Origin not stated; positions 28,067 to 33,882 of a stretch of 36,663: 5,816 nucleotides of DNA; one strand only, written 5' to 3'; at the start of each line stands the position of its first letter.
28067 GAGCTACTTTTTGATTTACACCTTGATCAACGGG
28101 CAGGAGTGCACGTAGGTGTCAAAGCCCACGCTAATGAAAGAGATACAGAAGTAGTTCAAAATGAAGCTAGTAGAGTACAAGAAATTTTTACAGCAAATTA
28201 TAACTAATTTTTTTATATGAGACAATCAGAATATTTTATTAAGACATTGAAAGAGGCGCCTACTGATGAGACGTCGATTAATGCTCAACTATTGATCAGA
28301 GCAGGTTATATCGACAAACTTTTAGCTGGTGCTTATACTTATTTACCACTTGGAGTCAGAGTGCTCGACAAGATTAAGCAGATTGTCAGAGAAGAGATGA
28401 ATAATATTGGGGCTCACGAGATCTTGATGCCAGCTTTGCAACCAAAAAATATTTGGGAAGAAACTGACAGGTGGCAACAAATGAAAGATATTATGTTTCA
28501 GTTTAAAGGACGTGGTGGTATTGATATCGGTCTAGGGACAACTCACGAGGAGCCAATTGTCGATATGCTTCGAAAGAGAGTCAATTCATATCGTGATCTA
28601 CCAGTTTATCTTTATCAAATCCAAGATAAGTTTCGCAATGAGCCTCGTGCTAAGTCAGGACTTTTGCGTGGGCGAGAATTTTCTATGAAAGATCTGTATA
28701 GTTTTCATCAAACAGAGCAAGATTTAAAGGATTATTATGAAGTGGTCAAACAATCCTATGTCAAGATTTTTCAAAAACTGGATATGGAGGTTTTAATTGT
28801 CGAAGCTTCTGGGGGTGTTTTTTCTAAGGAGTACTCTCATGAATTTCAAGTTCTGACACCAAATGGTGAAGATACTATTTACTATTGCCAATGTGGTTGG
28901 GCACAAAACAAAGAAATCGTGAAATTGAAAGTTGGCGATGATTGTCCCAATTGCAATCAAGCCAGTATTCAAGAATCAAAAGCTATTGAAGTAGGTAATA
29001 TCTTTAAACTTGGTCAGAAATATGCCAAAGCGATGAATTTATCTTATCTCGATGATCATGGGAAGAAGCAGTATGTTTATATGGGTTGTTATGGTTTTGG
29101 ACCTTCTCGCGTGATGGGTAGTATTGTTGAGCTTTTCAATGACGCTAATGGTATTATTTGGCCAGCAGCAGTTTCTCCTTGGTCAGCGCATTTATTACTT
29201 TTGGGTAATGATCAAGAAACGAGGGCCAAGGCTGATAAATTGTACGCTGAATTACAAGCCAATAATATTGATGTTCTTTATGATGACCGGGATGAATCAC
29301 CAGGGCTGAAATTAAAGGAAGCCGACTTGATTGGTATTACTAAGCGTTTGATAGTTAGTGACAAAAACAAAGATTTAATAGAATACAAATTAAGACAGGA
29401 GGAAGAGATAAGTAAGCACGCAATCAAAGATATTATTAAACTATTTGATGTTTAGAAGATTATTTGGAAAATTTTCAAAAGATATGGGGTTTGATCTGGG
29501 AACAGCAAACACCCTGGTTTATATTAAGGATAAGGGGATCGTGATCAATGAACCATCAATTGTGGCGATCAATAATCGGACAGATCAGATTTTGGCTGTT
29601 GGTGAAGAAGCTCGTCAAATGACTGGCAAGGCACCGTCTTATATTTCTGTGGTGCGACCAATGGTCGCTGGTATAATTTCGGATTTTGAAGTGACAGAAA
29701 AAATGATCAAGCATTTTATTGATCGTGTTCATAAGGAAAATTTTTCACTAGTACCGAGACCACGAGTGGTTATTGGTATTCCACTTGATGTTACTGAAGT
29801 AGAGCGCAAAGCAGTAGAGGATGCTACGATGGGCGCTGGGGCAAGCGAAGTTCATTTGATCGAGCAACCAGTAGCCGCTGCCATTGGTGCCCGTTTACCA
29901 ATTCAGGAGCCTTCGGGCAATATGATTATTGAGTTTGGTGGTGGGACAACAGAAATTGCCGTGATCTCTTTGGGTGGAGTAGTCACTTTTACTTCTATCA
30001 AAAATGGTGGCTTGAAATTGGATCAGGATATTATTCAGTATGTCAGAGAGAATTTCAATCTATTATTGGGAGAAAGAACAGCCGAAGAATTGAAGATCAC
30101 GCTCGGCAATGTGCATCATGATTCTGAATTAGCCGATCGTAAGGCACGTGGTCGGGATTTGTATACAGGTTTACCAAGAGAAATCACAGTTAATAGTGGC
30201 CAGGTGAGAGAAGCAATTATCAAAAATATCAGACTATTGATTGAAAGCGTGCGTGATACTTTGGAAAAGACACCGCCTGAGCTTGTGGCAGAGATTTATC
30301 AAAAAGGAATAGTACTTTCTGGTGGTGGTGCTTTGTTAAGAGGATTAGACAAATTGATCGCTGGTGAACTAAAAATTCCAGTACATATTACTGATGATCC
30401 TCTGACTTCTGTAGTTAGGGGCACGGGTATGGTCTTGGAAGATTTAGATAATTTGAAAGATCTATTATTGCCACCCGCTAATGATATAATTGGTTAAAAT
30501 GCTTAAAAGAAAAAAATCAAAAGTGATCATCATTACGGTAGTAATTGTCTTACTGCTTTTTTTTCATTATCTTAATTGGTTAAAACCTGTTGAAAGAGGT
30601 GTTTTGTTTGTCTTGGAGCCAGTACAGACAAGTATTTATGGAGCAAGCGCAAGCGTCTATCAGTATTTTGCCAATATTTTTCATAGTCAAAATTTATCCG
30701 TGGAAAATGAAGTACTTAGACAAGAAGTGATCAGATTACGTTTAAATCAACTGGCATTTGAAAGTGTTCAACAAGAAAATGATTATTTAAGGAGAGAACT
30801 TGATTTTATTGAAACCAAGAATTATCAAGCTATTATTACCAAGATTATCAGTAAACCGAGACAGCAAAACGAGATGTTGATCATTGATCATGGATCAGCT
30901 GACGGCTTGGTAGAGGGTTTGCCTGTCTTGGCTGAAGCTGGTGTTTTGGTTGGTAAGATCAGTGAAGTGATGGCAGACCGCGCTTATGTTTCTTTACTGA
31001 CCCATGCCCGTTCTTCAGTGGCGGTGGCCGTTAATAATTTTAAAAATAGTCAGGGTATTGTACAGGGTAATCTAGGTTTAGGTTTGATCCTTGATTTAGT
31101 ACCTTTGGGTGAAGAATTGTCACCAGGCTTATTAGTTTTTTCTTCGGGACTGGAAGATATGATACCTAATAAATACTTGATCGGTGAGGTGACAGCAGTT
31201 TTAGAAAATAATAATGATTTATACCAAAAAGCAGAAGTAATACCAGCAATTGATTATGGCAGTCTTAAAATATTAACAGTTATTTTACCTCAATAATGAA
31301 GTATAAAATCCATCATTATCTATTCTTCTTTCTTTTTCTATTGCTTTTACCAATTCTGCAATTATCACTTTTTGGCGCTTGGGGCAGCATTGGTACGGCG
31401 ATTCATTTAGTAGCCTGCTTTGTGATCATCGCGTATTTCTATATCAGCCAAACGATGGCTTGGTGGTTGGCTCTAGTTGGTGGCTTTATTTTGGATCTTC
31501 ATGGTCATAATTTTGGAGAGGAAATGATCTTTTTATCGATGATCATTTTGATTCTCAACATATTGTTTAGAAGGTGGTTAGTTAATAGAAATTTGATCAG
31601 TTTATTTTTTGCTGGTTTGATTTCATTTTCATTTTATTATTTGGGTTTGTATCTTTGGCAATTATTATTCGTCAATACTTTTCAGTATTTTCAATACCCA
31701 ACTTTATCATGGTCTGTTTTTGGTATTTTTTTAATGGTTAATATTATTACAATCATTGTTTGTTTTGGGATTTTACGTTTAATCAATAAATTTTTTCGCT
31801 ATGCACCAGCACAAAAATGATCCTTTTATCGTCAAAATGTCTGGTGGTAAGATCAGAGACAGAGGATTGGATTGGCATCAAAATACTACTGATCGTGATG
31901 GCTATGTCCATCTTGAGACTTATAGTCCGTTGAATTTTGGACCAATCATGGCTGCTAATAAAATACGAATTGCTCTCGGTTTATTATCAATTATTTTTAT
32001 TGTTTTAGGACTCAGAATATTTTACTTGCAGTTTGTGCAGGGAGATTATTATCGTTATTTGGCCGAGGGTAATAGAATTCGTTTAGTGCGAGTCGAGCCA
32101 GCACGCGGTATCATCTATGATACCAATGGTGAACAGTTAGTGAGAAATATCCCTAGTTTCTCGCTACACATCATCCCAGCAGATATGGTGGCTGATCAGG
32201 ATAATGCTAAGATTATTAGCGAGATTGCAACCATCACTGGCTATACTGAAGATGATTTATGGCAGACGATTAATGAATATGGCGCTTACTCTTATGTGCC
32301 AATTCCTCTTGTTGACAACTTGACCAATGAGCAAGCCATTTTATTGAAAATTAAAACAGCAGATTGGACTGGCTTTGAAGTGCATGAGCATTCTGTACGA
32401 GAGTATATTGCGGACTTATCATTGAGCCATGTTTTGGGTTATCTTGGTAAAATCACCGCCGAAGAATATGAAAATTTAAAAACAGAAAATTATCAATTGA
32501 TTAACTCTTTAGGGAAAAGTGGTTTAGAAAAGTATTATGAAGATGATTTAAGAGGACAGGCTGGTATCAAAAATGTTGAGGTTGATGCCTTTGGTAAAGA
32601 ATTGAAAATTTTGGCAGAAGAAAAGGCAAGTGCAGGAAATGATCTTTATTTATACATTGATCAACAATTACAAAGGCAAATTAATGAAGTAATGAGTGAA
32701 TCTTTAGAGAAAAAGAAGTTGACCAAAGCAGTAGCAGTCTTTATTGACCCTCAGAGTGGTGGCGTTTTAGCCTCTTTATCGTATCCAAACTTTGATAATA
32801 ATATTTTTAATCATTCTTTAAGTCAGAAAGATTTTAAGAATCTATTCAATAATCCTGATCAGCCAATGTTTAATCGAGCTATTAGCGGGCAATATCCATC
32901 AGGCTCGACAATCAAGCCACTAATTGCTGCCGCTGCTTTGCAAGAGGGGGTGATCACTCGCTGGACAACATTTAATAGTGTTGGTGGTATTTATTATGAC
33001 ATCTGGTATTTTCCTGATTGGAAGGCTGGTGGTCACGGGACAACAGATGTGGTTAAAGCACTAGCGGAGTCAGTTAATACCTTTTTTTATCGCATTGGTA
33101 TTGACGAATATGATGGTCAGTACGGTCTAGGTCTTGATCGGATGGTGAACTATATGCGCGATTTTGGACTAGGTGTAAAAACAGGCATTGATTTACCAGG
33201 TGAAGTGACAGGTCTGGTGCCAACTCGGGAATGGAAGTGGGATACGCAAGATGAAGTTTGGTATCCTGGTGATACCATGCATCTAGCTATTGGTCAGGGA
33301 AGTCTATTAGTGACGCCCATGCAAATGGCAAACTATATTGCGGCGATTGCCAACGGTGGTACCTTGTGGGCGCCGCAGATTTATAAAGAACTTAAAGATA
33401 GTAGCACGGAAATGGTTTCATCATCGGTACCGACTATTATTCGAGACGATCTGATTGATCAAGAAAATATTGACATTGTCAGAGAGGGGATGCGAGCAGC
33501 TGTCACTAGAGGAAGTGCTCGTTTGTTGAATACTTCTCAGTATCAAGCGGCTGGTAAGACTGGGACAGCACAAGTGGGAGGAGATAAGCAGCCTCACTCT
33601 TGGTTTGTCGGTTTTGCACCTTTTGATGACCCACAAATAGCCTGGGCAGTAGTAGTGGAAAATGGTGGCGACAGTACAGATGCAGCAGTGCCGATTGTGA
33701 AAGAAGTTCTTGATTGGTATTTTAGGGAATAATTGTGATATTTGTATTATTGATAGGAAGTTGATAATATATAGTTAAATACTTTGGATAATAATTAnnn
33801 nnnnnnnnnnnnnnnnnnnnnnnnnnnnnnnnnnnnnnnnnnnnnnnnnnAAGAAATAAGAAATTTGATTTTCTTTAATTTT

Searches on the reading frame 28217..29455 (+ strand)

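Call 9: search_protein_families(library=pfam, proteins=[window:28217-29455:+], max_evalue=0.001)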
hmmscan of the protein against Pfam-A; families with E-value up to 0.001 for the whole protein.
window:28217-29455:+ (412 aa): 2 families
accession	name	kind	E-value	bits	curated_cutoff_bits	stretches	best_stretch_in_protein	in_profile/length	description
PF00587.30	tRNA-synt_2b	-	3.5e-33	115.6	29.3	1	94-305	1-177/179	tRNA synthetase class II core domain (G, H, P, S and T)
PF03129.25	HGTP_anticodon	-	1.3e-11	45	21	1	329-409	7-90/94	Anticodon binding domain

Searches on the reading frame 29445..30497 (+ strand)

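Call 9: search_protein_families(library=pfam, proteins=[window:29445-30497:+], max_evalue=0.001)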
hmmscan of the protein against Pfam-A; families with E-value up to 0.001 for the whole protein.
window:29445-30497:+ (350 aa): 5 families
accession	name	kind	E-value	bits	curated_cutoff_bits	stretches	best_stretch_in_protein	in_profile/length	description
PF06723.19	MreB_Mbl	-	6.1e-135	449.7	27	1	11-338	1-326/327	MreB/Mbl protein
PF00012.26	HSP70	-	1.8e-09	36.8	20.6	1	107-205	135-239/599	Hsp70 protein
PF14450.12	FtsA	-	3.4e-09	37.6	31.8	1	161-318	2-112/127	Cell division protein FtsA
PF00022.25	Actin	-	2.6e-07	30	27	0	37-202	31-189/410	Actin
PF25216.1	Volactin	-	4.7e-07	30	35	1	41-327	50-317/321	Volactin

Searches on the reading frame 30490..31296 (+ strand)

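Call 9: search_protein_families(library=pfam, proteins=[window:30490-31296:+], max_evalue=0.001)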
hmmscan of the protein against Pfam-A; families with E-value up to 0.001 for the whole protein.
window:30490-31296:+ (268 aa): 1 family
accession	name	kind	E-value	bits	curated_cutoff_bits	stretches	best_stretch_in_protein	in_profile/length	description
PF04085.20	MreC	-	5e-28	98.2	28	1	121-265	4-146/147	Rod shape-determining protein MreC, barrel core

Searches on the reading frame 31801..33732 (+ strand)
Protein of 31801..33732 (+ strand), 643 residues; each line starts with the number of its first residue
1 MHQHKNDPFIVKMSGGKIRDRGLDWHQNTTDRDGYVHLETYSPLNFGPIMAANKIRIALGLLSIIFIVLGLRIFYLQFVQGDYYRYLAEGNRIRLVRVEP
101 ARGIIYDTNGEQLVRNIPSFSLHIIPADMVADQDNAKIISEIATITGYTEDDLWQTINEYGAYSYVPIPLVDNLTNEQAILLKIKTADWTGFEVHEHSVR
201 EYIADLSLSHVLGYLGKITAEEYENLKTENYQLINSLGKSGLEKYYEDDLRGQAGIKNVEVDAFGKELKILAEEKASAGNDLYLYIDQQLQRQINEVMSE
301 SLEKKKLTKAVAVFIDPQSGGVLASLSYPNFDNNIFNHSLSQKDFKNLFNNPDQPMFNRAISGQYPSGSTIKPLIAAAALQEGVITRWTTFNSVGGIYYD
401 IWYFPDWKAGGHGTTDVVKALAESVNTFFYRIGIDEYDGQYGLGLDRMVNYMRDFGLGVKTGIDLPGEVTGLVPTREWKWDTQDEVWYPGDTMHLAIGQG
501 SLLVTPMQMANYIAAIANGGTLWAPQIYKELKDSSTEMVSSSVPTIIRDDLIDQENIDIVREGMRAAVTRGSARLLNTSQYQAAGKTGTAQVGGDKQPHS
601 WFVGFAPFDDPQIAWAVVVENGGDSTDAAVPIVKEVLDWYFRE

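Call 9: search_protein_families(library=pfam, proteins=[window:31801-33732:+], max_evalue=0.001)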
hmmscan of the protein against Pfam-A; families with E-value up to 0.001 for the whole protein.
window:31801-33732:+ (643 aa): 2 families
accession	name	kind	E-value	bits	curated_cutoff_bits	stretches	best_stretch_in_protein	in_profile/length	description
PF00905.27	Transpeptidase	-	1.4e-69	235.1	22.1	1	311-637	2-298/299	Penicillin binding protein transpeptidase domain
PF03717.20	PBP_dimer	-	1.6e-40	139.8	24.4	1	98-269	2-177/180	Penicillin-binding Protein dimerisation domain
